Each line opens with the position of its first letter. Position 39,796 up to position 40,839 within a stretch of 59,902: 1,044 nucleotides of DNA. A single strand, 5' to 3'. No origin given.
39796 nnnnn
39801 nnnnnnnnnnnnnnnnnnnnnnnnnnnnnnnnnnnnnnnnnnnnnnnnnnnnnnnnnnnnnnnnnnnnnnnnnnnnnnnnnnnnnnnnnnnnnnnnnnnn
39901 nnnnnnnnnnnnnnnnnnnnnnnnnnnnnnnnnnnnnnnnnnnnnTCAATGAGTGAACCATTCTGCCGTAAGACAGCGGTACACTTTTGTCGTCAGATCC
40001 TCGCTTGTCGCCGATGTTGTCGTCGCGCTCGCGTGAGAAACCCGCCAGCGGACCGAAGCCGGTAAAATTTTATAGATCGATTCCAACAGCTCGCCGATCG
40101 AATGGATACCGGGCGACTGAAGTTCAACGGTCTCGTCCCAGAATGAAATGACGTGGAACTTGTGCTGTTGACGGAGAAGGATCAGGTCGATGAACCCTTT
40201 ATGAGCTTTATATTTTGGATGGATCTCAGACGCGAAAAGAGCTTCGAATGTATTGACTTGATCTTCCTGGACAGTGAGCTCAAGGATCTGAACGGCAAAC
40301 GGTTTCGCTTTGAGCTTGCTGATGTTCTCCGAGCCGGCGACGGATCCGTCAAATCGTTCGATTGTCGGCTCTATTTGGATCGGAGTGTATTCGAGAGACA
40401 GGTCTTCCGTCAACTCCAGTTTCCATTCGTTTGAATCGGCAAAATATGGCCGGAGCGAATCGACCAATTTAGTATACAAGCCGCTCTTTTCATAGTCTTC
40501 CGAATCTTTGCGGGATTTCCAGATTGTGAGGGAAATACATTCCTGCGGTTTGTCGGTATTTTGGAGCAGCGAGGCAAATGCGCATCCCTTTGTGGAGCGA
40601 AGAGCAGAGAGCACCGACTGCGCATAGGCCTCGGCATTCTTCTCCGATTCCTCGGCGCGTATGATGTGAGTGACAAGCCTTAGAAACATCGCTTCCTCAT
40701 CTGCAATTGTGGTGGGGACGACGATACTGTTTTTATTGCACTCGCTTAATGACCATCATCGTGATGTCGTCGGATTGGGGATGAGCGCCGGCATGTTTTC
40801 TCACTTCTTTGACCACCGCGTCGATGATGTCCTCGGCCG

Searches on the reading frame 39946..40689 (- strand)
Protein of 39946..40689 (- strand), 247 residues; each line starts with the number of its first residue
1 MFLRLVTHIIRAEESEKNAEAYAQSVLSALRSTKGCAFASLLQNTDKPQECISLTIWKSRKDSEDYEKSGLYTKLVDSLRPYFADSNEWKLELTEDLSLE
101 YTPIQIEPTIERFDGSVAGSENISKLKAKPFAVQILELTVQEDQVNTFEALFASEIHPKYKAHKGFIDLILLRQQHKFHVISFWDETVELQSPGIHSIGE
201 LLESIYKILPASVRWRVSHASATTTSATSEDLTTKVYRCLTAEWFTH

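Call 65: search_protein_families(library=pfam, proteins=[window:39946-40689:-])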
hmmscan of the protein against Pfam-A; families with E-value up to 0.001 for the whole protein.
window:39946-40689:- (247 aa): 1 family
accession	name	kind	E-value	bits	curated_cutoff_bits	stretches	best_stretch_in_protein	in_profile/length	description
PF03992.22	ABM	-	1.6e-12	47.8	23.1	2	11-75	11-75/78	Antibiotic biosynthesis monooxygenase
